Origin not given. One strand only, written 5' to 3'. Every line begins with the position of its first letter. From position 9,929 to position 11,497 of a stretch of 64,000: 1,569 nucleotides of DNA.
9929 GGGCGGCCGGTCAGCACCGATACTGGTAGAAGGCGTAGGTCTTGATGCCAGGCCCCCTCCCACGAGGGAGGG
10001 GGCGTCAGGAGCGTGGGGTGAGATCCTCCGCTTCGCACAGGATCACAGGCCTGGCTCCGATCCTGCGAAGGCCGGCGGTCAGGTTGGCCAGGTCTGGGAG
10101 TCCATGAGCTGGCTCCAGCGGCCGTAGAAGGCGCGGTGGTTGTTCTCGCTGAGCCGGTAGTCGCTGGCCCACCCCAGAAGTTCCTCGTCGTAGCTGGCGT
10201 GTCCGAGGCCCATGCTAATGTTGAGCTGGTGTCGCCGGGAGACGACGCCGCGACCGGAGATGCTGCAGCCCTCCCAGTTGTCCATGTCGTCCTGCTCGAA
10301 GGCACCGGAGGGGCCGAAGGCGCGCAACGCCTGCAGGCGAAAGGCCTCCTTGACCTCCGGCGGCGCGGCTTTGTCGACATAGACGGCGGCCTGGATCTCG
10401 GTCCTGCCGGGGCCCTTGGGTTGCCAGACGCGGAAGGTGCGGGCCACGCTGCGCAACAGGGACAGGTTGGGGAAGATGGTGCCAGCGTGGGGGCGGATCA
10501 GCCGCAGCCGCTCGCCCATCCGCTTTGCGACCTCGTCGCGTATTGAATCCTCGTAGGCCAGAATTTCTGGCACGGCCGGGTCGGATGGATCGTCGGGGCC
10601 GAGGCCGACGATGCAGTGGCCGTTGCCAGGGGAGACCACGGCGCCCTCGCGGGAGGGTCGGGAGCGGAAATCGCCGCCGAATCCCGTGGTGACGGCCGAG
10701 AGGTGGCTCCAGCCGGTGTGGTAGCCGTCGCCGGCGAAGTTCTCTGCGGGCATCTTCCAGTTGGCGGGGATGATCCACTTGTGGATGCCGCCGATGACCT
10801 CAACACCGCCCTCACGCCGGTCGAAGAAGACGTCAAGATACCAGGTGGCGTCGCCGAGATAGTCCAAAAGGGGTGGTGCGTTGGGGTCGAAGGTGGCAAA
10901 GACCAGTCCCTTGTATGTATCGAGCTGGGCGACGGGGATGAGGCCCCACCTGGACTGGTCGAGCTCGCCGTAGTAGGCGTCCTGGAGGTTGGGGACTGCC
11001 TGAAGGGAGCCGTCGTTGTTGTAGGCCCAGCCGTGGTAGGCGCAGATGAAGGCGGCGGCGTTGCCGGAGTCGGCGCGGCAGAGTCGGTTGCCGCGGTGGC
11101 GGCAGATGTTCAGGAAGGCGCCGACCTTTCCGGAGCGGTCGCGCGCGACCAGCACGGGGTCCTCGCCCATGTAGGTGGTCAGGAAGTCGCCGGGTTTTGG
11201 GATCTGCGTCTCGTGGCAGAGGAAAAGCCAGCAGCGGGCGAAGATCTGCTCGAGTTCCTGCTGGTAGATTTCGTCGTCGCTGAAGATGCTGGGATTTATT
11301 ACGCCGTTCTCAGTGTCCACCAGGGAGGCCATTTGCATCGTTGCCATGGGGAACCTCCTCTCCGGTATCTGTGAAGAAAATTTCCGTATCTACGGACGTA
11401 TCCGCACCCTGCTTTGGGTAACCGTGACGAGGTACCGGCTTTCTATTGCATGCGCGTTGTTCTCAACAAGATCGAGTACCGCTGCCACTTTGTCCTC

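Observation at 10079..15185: Tandem array of three 422-aa Rieske alpha subunits with different substrate pockets and one beta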

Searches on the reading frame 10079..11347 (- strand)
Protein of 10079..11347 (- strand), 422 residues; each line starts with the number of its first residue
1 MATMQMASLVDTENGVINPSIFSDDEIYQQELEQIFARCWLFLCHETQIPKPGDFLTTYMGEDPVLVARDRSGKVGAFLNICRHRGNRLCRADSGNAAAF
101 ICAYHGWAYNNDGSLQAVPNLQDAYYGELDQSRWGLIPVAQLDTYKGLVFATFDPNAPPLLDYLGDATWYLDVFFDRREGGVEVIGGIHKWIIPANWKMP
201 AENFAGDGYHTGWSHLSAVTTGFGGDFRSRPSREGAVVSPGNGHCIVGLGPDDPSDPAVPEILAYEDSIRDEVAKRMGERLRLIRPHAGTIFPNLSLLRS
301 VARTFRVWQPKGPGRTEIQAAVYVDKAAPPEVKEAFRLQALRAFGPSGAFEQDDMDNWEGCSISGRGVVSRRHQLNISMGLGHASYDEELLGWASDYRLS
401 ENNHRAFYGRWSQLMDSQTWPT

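Call 4: search_protein_families(library=pfam, proteins=[window:10079-11347:-], max_evalue=0.01)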
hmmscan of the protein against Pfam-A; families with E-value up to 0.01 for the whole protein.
window:10079-11347:- (422 aa): 2 families
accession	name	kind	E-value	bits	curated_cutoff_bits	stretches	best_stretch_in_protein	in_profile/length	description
PF00848.25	Ring_hydroxyl_A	-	1.7e-19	71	24.9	1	162-362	3-174/208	Ring hydroxylating alpha subunit (catalytic domain)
PF00355.32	Rieske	-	3.4e-19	69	20.3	1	40-123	2-83/88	Rieske [2Fe-2S] domain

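Call 31: search_solved_structures(query=window:10079-11347:-, max_evalue=1e-80, show_alignments=5)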
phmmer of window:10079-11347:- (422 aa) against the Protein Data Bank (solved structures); distinct sequences matched with E-value up to 1e-80: 18.
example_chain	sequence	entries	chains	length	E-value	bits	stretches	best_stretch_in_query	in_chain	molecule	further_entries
8k0a_A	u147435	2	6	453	1.7e-111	376.6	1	5-421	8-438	3-phenylpropionate/cinnamic acid dioxygenase subunit alpha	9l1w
1uli_A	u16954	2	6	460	4.6e-105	355.4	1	4-421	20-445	biphenyl dioxygenase large subunit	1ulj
3en1_A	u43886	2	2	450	1.5e-100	340.5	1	3-421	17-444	Benzene 1,2-dioxygenase subunit alpha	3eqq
3gzx_A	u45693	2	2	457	9e-99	334.6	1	7-422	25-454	Biphenyl dioxygenase subunit alpha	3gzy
2gbw_A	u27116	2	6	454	1.6e-96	327.3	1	7-421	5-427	Biphenyl 2,3-Dioxygenase Alpha Subunit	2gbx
5aeu_A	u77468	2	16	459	2.5e-95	323.3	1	7-422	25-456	BIPHENYL DIOXYGENASE SUBUNIT ALPHA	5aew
2xsh_A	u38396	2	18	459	3.4e-95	322.9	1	7-422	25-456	BIPHENYL DIOXYGENASE SUBUNIT ALPHA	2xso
2xr8_A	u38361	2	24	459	5.5e-95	322.2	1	7-422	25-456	BIPHENYL DIOXYGENASE SUBUNIT ALPHA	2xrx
2yfi_A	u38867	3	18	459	1e-94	321.3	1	7-422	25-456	BIPHENYL DIOXYGENASE SUBUNIT ALPHA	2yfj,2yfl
2b1x_A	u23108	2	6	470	1.1e-94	321.2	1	16-417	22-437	naphthalene dioxygenase large subunit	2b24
1wql_A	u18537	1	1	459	2.4e-94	320.1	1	5-422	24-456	iron-sulfur protein large subunit of cumene dioxygenase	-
9vdb_A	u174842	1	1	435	3.8e-94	319.4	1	5-415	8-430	Ring hydroxylating dioxygenase, alpha subunit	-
4hjl_A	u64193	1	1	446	9.1e-94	318.2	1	12-420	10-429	Naphthalene 1,2-dioxygenase subunit alpha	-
1eg9_A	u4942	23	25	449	9.3e-94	318.1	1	12-420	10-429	PROTEIN (NAPHTHALENE 1,2-DIOXYGENASE ALPHA SUBUNIT) | NAPHTHALENE 1,2-DIOXYGENASE | NAPHTHALENE 1,2-DIOXYGENASE ALPHA SUBUNIT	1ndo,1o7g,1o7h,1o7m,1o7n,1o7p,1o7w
2ckf_A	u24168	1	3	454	3.7e-93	316.2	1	8-421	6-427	RING-HYDROXYLATING DIOXYGENASE ALPHA SUBUNIT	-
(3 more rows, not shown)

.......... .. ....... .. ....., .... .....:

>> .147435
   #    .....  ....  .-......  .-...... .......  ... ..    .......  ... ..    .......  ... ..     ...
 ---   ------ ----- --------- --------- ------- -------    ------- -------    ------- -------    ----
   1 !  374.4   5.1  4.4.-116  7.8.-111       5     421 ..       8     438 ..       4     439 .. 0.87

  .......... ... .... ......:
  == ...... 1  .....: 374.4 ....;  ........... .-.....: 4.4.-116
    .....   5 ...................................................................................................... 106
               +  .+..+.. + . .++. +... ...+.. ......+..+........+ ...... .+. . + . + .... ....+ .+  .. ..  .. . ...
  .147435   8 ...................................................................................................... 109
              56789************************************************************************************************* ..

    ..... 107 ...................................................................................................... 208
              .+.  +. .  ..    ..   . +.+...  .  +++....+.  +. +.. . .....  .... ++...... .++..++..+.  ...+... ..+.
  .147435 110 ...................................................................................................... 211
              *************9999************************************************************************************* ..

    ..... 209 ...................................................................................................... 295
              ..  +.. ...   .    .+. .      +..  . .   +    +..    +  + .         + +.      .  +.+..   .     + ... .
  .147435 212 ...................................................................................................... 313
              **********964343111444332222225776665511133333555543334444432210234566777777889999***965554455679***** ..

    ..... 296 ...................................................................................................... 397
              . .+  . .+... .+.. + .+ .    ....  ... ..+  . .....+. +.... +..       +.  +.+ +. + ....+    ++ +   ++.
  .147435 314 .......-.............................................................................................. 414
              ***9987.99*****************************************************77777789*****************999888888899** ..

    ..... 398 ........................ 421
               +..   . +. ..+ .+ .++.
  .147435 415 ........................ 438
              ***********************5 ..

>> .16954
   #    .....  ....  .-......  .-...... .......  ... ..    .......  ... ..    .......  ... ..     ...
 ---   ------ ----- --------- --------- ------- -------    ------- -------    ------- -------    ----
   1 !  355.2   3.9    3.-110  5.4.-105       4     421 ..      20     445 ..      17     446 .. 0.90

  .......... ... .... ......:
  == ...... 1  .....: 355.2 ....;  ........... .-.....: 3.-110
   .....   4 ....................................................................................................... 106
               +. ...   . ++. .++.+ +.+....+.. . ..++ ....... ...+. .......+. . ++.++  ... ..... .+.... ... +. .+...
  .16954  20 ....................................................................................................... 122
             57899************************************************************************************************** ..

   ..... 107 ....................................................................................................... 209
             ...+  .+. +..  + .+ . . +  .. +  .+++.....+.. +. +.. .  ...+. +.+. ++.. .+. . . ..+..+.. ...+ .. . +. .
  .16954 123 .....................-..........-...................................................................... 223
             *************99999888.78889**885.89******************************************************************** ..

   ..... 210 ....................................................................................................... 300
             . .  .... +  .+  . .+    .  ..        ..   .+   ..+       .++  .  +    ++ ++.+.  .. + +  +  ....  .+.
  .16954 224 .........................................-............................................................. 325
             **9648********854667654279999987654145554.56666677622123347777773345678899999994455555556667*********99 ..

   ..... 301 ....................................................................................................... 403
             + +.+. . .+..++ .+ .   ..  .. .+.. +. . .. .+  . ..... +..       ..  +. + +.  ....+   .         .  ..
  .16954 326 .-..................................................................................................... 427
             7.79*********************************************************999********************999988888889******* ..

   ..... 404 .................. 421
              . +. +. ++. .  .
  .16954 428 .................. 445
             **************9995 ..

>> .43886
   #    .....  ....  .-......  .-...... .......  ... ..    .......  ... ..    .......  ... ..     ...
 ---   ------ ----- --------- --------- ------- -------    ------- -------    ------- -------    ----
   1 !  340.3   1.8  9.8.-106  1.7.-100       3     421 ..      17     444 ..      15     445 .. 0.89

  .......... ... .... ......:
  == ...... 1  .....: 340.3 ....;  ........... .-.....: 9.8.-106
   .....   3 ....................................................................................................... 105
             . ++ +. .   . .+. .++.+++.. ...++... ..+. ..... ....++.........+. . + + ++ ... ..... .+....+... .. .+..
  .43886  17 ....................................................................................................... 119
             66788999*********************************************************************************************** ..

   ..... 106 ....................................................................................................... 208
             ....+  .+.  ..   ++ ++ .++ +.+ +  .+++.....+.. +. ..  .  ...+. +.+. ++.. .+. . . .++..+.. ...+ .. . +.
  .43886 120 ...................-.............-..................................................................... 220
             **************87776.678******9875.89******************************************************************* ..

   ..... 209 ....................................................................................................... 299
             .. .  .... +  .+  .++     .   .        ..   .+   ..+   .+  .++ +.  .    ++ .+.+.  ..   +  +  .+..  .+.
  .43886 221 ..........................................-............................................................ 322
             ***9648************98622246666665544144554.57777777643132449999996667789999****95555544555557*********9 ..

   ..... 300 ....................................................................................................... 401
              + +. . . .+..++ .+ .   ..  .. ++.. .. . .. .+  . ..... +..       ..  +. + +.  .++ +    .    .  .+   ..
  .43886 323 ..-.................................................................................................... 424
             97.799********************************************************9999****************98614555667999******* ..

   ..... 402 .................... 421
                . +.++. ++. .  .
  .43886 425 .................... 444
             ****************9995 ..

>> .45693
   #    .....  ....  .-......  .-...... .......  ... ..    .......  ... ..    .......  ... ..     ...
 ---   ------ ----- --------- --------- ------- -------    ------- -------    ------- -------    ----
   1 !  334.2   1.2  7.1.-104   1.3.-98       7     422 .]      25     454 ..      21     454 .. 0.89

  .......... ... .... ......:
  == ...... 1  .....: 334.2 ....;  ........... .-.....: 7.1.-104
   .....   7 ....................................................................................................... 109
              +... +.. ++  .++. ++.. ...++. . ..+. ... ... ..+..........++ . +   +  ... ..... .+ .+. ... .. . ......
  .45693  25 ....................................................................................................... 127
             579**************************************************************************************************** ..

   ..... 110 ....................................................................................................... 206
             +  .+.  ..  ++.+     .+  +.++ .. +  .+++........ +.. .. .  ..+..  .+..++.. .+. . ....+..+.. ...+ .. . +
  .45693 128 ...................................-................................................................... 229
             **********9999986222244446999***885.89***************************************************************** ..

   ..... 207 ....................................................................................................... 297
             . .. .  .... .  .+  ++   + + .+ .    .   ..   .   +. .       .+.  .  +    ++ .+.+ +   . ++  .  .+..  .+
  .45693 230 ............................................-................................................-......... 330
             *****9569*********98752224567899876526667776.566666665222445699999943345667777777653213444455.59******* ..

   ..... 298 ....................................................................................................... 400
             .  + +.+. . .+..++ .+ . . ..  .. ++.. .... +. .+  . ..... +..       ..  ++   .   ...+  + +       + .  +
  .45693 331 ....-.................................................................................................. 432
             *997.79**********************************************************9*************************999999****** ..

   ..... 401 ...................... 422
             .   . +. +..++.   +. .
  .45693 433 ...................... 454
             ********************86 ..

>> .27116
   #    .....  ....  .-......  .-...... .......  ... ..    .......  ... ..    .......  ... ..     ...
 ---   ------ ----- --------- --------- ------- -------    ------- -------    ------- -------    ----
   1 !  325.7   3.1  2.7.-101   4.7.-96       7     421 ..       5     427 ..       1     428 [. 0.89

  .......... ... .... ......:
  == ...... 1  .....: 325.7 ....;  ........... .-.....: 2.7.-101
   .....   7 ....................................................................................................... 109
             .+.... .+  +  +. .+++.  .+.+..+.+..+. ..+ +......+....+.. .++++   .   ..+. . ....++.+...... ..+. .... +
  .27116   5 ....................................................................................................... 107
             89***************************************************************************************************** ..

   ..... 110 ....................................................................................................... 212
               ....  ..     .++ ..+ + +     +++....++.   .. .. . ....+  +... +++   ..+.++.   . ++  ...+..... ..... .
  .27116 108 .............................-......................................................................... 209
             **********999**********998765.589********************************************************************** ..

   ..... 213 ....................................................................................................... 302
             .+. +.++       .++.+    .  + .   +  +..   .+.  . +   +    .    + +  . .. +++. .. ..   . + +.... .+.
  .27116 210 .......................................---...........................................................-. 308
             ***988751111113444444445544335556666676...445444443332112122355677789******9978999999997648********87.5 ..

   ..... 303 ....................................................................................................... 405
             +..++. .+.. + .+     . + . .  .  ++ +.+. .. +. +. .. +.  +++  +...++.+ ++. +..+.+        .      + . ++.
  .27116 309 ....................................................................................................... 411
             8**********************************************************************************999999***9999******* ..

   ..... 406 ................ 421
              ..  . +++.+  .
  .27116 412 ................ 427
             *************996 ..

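Call 51: search_protein_families(library=ncbifam, proteins=[window:10079-11347:-], max_evalue=0.00001)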
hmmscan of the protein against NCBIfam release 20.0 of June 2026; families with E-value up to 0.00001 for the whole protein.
window:10079-11347:- (422 aa): 5 families
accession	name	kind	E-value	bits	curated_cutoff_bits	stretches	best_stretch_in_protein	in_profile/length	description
NF042946.1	3PPDioc_HcaE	equivalog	1.2e-128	430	830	2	4-220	3-219/450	3-phenylpropionate/cinnamic acid dioxygenase subunit alpha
TIGR03229.1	benzo_1_2_benA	equivalog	1.5e-56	192.1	780.95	1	17-366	16-374/433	benzoate 1,2-dioxygenase large subunit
NF041684.1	ant_diox_AndAc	equivalog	6.2e-45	153.5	750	1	6-416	12-417/418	anthranilate 1,2-dioxygenase large subunit AndAc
TIGR03228.1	anthran_1_2_A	equivalog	1.1e-43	149.6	671.9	1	17-221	16-219/438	anthranilate 1,2-dioxygenase large subunit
NF058607.1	GlBtMonoOxGbcA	equivalog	4.9e-35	120.8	670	1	19-215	35-222/420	glycine betaine monooxygenase oxygenase subunit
